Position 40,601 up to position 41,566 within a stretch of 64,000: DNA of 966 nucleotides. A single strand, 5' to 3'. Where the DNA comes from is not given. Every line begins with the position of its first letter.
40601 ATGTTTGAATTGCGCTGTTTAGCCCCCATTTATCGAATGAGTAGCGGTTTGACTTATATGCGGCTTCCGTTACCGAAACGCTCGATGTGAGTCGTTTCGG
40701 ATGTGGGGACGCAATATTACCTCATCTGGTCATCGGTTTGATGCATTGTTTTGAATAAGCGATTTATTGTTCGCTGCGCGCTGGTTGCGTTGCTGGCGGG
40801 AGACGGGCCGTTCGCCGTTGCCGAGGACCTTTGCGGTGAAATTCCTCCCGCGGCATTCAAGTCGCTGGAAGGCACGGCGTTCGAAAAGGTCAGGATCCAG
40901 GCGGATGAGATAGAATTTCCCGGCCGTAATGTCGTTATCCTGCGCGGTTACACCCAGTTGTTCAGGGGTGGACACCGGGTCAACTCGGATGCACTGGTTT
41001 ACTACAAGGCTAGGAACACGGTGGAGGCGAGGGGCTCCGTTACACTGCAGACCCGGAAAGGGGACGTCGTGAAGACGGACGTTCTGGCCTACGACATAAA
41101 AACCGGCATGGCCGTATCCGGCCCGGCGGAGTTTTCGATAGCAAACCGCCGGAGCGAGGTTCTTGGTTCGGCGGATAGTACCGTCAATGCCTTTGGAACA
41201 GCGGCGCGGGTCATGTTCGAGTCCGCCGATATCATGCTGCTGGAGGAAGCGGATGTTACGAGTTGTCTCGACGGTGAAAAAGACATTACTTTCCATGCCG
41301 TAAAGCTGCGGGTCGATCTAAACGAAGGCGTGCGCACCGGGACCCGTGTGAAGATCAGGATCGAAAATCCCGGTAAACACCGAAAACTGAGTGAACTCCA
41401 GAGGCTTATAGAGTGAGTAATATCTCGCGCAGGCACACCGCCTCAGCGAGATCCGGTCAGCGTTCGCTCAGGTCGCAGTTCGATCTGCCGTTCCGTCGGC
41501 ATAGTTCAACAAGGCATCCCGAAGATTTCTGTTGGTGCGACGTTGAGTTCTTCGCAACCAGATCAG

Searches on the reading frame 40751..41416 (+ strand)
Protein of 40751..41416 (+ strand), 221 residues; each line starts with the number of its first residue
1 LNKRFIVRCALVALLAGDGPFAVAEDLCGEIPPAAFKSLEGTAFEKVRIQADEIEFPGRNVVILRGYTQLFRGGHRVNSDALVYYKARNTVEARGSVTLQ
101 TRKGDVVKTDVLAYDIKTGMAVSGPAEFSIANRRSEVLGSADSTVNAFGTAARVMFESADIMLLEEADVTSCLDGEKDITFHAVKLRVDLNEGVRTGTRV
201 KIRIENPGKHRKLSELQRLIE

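Call 67: search_protein_families(library=pfam, proteins=[window:40751-41416:+], max_evalue=1)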
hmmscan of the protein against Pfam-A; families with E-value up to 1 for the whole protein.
window:40751-41416:+ (221 aa): 2 families
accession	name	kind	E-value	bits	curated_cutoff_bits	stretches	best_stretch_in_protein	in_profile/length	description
PF13100.11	OstA_2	-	0.018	15.1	21.2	1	58-121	19-82/158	OstA-like protein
PF03968.19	LptD_N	-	0.037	14.7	20.4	1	63-119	57-112/113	LptA/(LptD N-terminal domain) LPS transport protein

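Call 92: search_protein_representatives(protein=window:40751-41416:+)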
Query: 221 residues. Proteins with E-value up to 0.001 (for the whole library): 61; up to 1e-10: 22; up to 1e-30: 9. The best 61 are listed.
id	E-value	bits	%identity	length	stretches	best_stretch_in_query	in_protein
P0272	1.0e-52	195.2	49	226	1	3-215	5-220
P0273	5.2e-49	183.1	51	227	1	46-216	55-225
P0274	4.0e-43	163.9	46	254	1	28-216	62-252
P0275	3.2e-42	160.9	45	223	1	22-216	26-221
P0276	8.0e-42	159.6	44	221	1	20-216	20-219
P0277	1.0e-41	159.3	42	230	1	9-216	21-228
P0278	1.1e-36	142.9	40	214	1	25-208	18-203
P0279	2.1e-35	138.6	42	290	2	36-121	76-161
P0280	3.5e-32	128.1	58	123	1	4-117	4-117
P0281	9.2e-25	103.9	42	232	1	44-174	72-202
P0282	3.1e-22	95.7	44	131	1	45-172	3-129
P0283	3.4e-21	92.2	32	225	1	31-213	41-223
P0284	2.1e-18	83.2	35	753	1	14-204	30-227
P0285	2.4e-17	79.7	34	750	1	34-195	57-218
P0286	3.9e-16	75.7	31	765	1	35-206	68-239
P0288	1.4e-12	64.2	27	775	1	47-199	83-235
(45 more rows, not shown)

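Call 95: search_protein_families(library=pfam, proteins=[P0284, P0285, P0288, P0272, P0275], max_evalue=0.01)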
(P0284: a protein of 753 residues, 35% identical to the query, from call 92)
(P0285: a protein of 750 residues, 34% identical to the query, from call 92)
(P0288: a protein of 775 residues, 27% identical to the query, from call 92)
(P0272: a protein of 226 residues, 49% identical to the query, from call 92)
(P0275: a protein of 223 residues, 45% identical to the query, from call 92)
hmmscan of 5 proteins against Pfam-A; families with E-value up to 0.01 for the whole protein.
P0284 (753 aa): 3 families
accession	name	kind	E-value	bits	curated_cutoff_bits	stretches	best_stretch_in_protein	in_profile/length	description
PF04453.20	LptD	-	1.9e-92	311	22.4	1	324-688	1-384/384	LPS transport system D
PF19838.5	LptD_2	-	1.3e-07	31.1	22.5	1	224-375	7-148/464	LptD protein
PF03968.19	LptD_N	-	0.00082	20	20.4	1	73-216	3-112/113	LptA/(LptD N-terminal domain) LPS transport protein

P0285 (750 aa): 2 families
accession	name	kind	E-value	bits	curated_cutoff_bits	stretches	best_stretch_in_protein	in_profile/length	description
PF04453.20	LptD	-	5.2e-92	309.5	22.4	1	323-685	2-384/384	LPS transport system D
PF03968.19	LptD_N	-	0.0025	18.5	20.4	0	68-112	67-112/113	LptA/(LptD N-terminal domain) LPS transport protein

P0288 (775 aa): 3 families
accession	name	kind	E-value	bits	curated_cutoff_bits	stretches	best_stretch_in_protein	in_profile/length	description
PF04453.20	LptD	-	3e-69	234.6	22.4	1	342-709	2-384/384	LPS transport system D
PF19838.5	LptD_2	-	4.1e-09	36.1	22.5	1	235-385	5-158/464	LptD protein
PF03968.19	LptD_N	-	9.9e-06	26.2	20.4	0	86-124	72-111/113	LptA/(LptD N-terminal domain) LPS transport protein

P0272 (226 aa): 1 family
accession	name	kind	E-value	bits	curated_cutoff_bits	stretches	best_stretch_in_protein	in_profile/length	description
PF06835.18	LptC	-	0.0028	17.7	21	0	162-203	95-138/175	Lipopolysaccharide-assembly, LptC-related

P0275 (223 aa): 2 families
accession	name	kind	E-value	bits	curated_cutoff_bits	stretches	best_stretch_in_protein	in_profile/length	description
PF03968.19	LptD_N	-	1.2e-05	26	20.4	1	55-195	2-109/113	LptA/(LptD N-terminal domain) LPS transport protein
PF06835.18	LptC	-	8.2e-05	22.7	21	0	41-123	73-160/175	Lipopolysaccharide-assembly, LptC-related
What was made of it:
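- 40751..41416 (+): Secreted 221-aa stand-alone LptD-N-terminal/LptA-like beta-jellyroll protein. The 188-aa minus-strand ORF 40730-41296 is spurious. Distant hits are true LptD proteins matched over their N-terminal domain (calls 92, 95).
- On Lpt beta-jellyroll proteins (LptA / LptC / LptD N-terminal domain): For 40751-41416: the sequence matches the N-terminal domain of true LptD proteins (calls 92, 95).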

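Call 100: predict_structure(alignment_id=A3)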
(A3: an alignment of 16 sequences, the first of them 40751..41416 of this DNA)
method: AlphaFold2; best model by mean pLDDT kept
length: 221 residues; sequences in the alignment: 16
mean_pLDDT: 84.2   pTM: 0.77
mean pLDDT of the five models: 84.2, 84.0, 82.3, 81.5, 81.1
residues with pLDDT >= 90: 125; 70-90: 48; 50-70: 41; < 50: 7
segments of 3 or more residues with pLDDT < 50: 21-23
pLDDT, mean of each block of 10 residues (from residue 1): 54 53 60 56 72 97 97 93 97 98 95 95 97 75 88 94 97 90 94 86 87 77 73
secondary structure, 60 per line:
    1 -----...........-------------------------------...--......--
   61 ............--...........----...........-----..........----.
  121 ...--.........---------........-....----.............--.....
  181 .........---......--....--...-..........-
elements in order: H6-16 E48-50 E53-58 E61-72 E75-85 E90-100 E106-115 E120-123 E126-134 E144-151 E153-156 E161-173 E176-189 E193-198 E201-204 H211-220
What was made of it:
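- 40751..41416 (+): AF2 gave pLDDT 84.2 (call 100).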

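Call 102: fold_search(model_id=the predicted structure, library=pdb)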
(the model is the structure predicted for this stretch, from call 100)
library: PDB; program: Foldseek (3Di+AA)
matches with E <= 10: 559; with E <= 0.001: 25
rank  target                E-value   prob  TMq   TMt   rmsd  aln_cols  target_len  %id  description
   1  9ia0_A                9.7e-08  1.00  0.54  0.17   5.9       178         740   15  LpDE from Escherichia coli (released 2025-12-10)
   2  8h1s_A                2.3e-07  1.00  0.54  0.16   6.6       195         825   17  Crystal structure of apo-LptDE complex (released 2023-10-11)
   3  9kn3_A                7.9e-07  1.00  0.55  0.17   5.1       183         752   14  Cryo-EM structure of LptDEM complex from Escherichia coli (released 2025-07-23)
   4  4q35_A                7.9e-07  1.00  0.53  0.17   5.9       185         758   14  Structure of a membrane protein (released 2014-06-25)
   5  9a39_MODEL_1_A        1.1e-06  1.00  0.59  0.18  16.5       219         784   17  Model of E. coli LptD by in-cell photo-crosslinking MS and deep learning (released 2023-02-24)
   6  5iv9_A                1.2e-06  1.00  0.55  0.17   5.8       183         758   16  The LPS Transporter LptDE from Klebsiella pneumoniae, full-length (released 2016-05-18)
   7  4uu4                  1.3e-06  1.00  0.33  0.46   6.9       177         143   14  Crystal structure of LptH, the LptA homologous periplasmic component of the conserved lipopolysaccharide transport devic (released 2015-03-25)
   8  8h1s_C                2.6e-06  1.00  0.47  0.14   8.1       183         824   16  Crystal structure of apo-LptDE complex (released 2023-10-11)
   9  8h1r_D                7.6e-06  1.00  0.58  0.17   3.1       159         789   21  Crystal structure of LptDE-YifL complex (released 2023-10-25)
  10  2r1a_C                3.0e-05  1.00  0.31  0.46   7.5       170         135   14  Crystal structure of the periplasmic lipopolysaccharide transport protein LptA (YhbN), trigonal form (released 2008-04-29)
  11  2r1a_H                4.5e-05  1.00  0.30  0.44   6.9       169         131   15  Crystal structure of the periplasmic lipopolysaccharide transport protein LptA (YhbN), trigonal form (released 2008-04-29)
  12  2r1a_B                4.7e-05  1.00  0.32  0.46   6.6       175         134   14  Crystal structure of the periplasmic lipopolysaccharide transport protein LptA (YhbN), trigonal form (released 2008-04-29)
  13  2r1a_D                5.8e-05  1.00  0.28  0.40   8.7       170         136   17  Crystal structure of the periplasmic lipopolysaccharide transport protein LptA (YhbN), trigonal form (released 2008-04-29)
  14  7omm_A                8.0e-05  1.00  0.51  0.18   6.2       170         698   15  Cryo-EM structure of N. gonorhoeae LptDE in complex with ProMacrobodies (MBPs have not been built de novo) (released 2022-05-04)
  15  2r1a_F                1.0e-04  1.00  0.32  0.47   6.7       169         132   15  Crystal structure of the periplasmic lipopolysaccharide transport protein LptA (YhbN), trigonal form (released 2008-04-29)
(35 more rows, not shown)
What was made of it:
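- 40751..41416 (+): Foldseek best hits are LptD, LptA/LptH and LptC (call 102).
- On Lpt beta-jellyroll proteins (LptA / LptC / LptD N-terminal domain): The model matches LptD, LptA and LptC (calls 100, 102).
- The LptD_N/LptA fold is supported by calls 92, 95, 100 and 102.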
